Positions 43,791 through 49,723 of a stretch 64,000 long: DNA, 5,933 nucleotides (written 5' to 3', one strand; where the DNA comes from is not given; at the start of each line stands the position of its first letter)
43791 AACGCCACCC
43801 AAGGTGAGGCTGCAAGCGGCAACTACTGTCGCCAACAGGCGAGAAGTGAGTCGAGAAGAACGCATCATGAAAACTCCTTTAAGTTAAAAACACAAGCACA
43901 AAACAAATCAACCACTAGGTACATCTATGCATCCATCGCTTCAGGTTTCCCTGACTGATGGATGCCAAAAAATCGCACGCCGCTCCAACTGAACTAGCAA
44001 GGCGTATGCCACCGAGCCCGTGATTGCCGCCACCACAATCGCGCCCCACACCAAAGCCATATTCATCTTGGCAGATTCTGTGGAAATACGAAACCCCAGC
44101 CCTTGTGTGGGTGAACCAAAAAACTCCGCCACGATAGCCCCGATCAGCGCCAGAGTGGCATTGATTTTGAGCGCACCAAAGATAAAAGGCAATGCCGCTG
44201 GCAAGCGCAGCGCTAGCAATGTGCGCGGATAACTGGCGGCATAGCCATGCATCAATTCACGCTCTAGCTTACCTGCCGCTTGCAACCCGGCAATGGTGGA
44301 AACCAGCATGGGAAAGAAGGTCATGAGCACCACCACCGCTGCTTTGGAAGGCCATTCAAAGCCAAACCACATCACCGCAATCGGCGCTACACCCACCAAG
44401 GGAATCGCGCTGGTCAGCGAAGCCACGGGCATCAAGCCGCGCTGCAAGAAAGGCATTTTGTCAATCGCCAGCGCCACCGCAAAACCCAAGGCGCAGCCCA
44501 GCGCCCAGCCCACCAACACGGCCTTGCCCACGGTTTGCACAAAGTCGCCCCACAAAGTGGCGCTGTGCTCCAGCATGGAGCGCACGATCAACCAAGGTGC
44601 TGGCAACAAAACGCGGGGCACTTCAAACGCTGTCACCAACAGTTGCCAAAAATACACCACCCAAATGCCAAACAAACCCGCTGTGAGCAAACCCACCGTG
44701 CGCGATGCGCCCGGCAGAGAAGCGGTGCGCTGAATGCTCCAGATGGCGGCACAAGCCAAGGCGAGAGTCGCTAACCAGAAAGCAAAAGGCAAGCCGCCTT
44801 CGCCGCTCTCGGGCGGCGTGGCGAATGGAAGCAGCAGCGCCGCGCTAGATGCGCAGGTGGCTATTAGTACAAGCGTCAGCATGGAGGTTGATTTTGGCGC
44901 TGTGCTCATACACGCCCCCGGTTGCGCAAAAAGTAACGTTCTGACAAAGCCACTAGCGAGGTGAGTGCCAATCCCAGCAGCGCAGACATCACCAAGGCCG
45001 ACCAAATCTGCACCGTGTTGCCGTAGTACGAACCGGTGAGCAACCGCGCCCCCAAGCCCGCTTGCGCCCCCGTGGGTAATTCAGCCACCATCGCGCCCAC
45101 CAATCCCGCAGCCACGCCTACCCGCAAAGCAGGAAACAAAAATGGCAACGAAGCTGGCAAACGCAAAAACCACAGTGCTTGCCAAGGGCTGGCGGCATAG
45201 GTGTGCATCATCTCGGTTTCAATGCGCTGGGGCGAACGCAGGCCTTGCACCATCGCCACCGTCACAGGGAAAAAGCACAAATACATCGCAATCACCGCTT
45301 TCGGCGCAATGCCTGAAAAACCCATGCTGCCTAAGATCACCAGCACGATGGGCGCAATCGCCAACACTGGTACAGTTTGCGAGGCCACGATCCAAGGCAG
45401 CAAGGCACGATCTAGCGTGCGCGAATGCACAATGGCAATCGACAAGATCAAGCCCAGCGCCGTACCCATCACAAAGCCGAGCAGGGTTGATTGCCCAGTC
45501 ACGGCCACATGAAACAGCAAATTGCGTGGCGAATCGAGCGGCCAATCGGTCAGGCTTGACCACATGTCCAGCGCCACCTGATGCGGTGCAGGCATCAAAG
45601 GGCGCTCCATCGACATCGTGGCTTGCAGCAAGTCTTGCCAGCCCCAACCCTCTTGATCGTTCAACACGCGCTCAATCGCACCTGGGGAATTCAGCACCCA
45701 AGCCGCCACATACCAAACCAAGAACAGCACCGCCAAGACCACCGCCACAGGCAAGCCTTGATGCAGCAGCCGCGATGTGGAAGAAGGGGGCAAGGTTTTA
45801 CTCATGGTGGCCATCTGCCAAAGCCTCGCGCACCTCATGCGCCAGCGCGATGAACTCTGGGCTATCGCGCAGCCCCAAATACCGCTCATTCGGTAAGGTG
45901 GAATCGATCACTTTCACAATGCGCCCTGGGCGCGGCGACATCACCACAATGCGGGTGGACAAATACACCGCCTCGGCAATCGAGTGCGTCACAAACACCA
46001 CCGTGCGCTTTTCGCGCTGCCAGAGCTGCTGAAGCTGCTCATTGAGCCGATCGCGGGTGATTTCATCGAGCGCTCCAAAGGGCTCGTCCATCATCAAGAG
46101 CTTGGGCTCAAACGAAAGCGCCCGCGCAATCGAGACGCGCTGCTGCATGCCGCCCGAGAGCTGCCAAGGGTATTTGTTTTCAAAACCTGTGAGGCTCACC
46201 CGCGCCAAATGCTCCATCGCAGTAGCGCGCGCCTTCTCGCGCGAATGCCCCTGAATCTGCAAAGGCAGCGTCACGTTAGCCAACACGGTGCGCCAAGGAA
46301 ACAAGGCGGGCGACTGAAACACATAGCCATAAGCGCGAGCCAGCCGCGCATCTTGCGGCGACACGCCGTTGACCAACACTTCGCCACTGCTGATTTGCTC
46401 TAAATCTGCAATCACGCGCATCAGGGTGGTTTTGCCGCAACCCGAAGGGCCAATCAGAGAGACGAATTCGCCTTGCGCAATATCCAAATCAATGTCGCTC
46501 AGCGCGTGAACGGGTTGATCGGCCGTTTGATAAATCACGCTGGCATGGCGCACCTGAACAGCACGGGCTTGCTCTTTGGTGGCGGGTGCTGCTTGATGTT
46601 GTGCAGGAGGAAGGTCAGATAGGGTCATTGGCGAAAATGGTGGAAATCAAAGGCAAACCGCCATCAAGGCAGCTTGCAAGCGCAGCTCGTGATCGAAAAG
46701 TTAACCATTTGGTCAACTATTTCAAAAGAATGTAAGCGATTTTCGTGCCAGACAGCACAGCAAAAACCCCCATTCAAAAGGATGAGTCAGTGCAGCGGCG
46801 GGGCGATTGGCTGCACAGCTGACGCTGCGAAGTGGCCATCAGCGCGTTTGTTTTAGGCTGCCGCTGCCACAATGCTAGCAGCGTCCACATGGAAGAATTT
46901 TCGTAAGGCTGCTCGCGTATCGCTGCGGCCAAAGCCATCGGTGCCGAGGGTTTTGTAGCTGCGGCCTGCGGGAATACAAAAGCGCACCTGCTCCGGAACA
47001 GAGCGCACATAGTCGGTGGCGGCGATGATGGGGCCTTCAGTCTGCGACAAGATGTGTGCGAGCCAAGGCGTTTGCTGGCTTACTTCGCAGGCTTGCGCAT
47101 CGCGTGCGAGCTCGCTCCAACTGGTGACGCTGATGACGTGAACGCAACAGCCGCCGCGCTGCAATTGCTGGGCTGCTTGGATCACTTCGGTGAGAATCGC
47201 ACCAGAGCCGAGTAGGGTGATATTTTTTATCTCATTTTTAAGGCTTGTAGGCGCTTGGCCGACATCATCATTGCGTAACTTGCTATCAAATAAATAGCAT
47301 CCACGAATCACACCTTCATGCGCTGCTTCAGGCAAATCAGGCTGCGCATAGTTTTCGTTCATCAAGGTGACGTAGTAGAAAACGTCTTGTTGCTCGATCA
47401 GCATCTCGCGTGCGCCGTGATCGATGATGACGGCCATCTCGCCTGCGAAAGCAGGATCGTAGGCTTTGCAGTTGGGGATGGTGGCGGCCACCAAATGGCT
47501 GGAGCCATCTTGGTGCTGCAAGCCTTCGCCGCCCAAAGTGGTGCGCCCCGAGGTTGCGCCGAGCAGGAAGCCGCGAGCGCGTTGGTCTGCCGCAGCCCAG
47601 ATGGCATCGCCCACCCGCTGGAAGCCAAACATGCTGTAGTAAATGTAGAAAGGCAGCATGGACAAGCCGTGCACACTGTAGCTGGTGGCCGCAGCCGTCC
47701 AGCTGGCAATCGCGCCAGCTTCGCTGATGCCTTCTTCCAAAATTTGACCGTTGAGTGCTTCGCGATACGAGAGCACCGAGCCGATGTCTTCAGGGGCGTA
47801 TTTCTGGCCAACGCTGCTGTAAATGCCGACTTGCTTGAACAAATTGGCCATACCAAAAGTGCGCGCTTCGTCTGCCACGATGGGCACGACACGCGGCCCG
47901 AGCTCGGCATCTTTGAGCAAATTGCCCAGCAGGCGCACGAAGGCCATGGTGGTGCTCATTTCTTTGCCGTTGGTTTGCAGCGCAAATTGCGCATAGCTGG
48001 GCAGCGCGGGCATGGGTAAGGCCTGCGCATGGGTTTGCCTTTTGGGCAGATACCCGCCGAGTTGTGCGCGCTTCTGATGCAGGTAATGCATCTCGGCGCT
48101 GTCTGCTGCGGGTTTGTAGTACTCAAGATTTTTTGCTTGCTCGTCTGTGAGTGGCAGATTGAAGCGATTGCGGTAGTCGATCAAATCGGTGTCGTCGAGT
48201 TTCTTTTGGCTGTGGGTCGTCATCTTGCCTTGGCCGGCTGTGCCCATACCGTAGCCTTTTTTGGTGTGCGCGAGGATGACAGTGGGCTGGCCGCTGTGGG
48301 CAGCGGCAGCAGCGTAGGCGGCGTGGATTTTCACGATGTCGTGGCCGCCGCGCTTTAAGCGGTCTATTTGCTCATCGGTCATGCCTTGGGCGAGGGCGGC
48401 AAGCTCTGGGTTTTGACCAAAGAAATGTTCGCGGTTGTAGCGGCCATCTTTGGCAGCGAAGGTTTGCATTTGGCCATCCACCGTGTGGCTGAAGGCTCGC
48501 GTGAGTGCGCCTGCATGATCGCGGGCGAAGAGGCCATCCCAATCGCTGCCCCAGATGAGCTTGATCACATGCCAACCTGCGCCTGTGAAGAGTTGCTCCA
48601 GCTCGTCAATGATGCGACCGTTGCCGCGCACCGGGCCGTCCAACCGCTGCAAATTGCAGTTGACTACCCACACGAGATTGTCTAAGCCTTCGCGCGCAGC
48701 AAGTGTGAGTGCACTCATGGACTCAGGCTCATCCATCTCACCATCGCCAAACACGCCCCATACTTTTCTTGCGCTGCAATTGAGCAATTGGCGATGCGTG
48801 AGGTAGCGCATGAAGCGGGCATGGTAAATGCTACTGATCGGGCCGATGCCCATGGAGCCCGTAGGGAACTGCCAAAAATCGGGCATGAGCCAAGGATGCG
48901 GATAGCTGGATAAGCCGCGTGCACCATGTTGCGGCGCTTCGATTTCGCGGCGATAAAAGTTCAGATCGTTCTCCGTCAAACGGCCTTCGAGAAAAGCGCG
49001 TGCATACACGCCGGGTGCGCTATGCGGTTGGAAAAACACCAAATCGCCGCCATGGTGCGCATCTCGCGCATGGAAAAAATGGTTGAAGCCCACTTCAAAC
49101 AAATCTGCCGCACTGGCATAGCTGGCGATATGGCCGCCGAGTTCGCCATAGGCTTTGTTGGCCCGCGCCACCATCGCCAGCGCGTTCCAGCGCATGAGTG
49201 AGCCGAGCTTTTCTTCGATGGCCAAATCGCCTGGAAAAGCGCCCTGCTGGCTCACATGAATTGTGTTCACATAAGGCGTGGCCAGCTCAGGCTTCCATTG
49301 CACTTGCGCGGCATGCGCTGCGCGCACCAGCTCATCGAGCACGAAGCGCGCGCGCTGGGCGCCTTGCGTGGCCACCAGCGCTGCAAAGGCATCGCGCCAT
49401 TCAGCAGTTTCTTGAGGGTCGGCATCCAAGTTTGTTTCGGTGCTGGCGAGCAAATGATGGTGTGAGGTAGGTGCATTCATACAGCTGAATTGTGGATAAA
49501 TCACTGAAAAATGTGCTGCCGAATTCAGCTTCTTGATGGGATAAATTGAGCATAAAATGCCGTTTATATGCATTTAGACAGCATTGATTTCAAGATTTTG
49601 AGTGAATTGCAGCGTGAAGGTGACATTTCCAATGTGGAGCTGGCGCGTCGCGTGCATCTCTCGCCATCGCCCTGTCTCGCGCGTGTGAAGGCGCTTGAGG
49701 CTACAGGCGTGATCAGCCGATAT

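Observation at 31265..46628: Composite reductive pyrimidine-catabolism island with unusual partners (creatininase-family, CodA-like amidohydrolase, FAD oxidase, two NitT/TauT ABC systems, RutR-like regulator)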

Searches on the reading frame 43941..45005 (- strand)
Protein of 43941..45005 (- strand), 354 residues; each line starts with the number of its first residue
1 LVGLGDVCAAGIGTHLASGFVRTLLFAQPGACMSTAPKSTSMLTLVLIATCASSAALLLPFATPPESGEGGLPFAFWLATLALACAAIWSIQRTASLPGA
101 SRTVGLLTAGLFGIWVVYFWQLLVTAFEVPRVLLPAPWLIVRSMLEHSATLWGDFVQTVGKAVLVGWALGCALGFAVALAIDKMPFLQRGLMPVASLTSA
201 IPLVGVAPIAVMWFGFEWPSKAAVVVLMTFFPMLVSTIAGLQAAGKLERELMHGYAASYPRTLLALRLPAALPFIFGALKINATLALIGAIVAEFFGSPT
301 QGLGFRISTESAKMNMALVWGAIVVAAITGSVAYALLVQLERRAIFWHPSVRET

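Call 5: search_protein_families(library=pfam, proteins=[window:43941-45005:-])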
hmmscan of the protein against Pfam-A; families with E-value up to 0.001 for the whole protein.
window:43941-45005:- (354 aa): 1 family
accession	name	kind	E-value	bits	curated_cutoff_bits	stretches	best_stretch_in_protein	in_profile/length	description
PF00528.27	BPD_transp_1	-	1.6e-20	74.1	26.4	1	173-343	2-181/184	Binding-protein-dependent transport system inner membrane component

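Call 8: search_protein_families(library=ncbifam, proteins=[window:43941-45005:-], max_evalue=1e-10)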
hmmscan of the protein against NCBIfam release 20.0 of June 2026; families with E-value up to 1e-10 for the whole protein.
window:43941-45005:- (354 aa): 4 families
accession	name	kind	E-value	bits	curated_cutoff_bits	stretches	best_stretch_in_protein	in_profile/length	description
NF040733.1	ABC_perm_U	equivalog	3.8e-16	59.3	295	1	112-348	14-249/251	ABC transporter permease subunit SaoP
NF008470.0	PRK11365.1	equivalog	2.1e-15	56.9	347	1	112-351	17-256/263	aliphatic sulfonate ABC transporter permease SsuC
TIGR01183.1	ntrB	equivalog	1.9e-12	47.3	209.05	1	141-327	2-189/202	nitrate ABC transporter permease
NF007545.0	PRK10160.1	equivalog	5.1e-12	45.8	342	1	102-350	22-273/275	taurine ABC transporter permease TauC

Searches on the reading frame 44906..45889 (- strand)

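Call 5: search_protein_families(library=pfam, proteins=[window:44906-45889:-])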
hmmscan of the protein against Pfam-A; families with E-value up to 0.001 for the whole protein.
window:44906-45889:- (327 aa): 1 family
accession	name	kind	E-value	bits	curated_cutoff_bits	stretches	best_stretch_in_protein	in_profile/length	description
PF00528.27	BPD_transp_1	-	1.1e-22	81.1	26.4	1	142-320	1-178/184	Binding-protein-dependent transport system inner membrane component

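Call 8: search_protein_families(library=ncbifam, proteins=[window:44906-45889:-], max_evalue=1e-10)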
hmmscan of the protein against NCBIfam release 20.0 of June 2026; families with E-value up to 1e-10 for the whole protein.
window:44906-45889:- (327 aa): 3 families
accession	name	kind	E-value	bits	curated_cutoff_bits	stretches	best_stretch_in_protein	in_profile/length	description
NF040733.1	ABC_perm_U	equivalog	1.9e-16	60.3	295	1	89-323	25-248/251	ABC transporter permease subunit SaoP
NF007545.0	PRK10160.1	equivalog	1.5e-13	50.8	342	1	97-309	49-256/275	taurine ABC transporter permease TauC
NF008470.0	PRK11365.1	equivalog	5e-13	49.1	347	1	98-323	38-252/263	aliphatic sulfonate ABC transporter permease SsuC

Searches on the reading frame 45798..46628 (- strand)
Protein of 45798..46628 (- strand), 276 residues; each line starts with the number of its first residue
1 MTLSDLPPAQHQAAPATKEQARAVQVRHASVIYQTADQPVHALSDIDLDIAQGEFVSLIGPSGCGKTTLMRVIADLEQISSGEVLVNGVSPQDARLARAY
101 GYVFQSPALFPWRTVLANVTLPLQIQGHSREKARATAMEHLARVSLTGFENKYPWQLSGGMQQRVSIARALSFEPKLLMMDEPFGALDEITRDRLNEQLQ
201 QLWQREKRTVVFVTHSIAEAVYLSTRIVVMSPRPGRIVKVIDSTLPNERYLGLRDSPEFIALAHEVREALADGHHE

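Call 5: search_protein_families(library=pfam, proteins=[window:45798-46628:-])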
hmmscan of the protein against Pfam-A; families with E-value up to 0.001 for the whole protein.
window:45798-46628:- (276 aa): 7 families
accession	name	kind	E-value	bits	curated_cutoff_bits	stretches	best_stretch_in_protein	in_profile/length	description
PF00005.33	ABC_tran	-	2.6e-32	112.7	25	1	43-184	1-136/137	ABC transporter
PF00004.35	AAA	-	9e-06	26.6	21.2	0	57-75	2-20/131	ATPase family associated with various cellular activities (AAA)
PF13304.12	AAA_21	-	1.2e-05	26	27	0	56-82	2-27/304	AAA domain, putative AbiEii toxin, Type IV TA system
PF13191.12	AAA_16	-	4.3e-05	24.5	32.6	1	52-212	23-137/167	AAA ATPase domain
PF13401.12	AAA_22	-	0.0001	23.1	27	1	54-142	6-80/130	AAA domain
PF13521.12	AAA_28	-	0.0005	20.8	27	0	56-76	2-22/164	AAA domain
PF09818.15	ABC_ATPase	-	0.0006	19.4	23.2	0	157-230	158-231/283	P-loop domain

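Call 8: search_protein_families(library=ncbifam, proteins=[window:45798-46628:-], max_evalue=1e-10)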
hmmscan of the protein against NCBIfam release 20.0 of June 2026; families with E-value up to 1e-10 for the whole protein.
window:45798-46628:- (276 aa): 167 families (the best 25 are shown)
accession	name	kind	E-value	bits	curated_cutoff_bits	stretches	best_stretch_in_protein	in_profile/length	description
NF008421.0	PRK11248.1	equivalog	7.7e-67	225.5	357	1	25-246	3-218/255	taurine ABC transporter ATP-binding subunit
NF040729.1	ABC_ATP_SaoA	equivalog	3.2e-66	223.3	360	1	24-270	2-243/248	ABC transporter ATP-binding protein SaoA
TIGR03265.1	PhnT2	equivalog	8e-64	216.1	457.7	1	40-232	17-210/353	putative 2-aminoethylphosphonate ABC transporter ATP-binding protein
TIGR01186.1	proV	subfamily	9.7e-61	205.9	326.6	1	42-240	8-211/363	betaine/proline/choline family ABC transporter ATP-binding protein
TIGR01184.1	ntrCD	subfamily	9.4e-58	195.5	291.8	1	43-265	1-225/230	nitrate ABC transporter ATP-binding protein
TIGR00968.1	3a0106s01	subfamily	4.4e-56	190.1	342.75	1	40-240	13-212/237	sulfate ABC transporter ATP-binding protein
NF006987.0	PRK09452.1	equivalog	2.1e-55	187.9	482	1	19-237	13-226/378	spermidine/putrescine ABC transporter ATP-binding protein PotA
TIGR01187.1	potA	subfamily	4.6e-53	180.4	355.6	1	58-242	1-184/325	polyamine ABC transporter ATP-binding protein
TIGR03415.1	ABC_choXWV_ATP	equivalog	8.7e-52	176.3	483.75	1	40-240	37-246/382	choline ABC transporter ATP-binding protein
NF043075.1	MMSYN1_0197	equivalog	9e-52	176.1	550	1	41-231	16-207/341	spermidine/putrescine ABC transporter ATP-binding protein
NF008105.0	PRK10851.1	equivalog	1.7e-50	171.7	502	1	41-232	16-212/362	sulfate/thiosulfate ABC transporter ATP-binding protein CysA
NF008513.0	PRK11432.1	equivalog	3.9e-49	167.4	496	1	43-239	22-217/351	ferric ABC transporter ATP-binding protein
NF007027.0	PRK09493.1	equivalog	1.3e-48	165.4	379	1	40-231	14-210/240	glutamine ABC transporter ATP-binding protein GlnQ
NF008420.0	PRK11247.1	equivalog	2.1e-48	164.8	395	1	41-252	26-227/257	aliphatic sulfonates ABC transporter ATP-binding protein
NF008653.0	PRK11650.1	subfamily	4.7e-48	164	432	1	35-231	12-209/357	sn-glycerol-3-phosphate ABC transporter ATP-binding protein UgpC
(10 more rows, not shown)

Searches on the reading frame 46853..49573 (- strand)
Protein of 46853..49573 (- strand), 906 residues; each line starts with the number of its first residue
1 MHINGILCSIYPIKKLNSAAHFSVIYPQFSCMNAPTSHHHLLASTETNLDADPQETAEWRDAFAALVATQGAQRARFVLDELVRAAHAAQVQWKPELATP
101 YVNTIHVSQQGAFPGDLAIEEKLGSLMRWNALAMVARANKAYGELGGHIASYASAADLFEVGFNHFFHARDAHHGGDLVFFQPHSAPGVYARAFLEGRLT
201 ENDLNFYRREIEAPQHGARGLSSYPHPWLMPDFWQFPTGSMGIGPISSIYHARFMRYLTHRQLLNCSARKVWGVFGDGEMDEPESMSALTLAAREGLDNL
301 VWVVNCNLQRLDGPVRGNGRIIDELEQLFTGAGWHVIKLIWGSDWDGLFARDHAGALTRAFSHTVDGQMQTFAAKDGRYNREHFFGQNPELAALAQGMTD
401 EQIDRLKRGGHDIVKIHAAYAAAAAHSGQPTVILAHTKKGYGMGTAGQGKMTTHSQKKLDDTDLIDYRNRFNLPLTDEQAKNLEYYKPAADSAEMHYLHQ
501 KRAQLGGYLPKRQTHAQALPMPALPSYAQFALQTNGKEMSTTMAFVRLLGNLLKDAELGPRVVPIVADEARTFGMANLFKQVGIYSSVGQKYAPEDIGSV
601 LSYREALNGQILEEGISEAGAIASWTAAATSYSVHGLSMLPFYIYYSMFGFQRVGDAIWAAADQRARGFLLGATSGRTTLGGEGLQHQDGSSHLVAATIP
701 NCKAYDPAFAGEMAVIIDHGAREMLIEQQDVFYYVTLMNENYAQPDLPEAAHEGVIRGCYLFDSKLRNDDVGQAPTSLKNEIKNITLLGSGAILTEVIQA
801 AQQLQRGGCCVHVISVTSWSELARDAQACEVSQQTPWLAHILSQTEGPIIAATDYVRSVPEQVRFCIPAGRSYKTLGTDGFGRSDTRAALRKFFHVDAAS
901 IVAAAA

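Call 5: search_protein_families(library=pfam, proteins=[window:46853-49573:-])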
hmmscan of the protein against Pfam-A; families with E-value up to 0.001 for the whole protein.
window:46853-49573:- (906 aa): 3 families
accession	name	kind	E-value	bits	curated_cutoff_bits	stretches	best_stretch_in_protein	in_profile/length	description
PF17831.6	PDH_E1_M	-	1.1e-95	319.7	23.2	1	532-745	16-229/229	Pyruvate dehydrogenase E1 component middle domain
PF22613.1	Transketolase_C_1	-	5.5e-19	68.9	27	1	782-897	11-113/113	Transketolase-like TK C-terminal domain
PF00456.26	Transketolase_N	-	1.7e-10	40.8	22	1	238-345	111-219/334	Transketolase, thiamine diphosphate binding domain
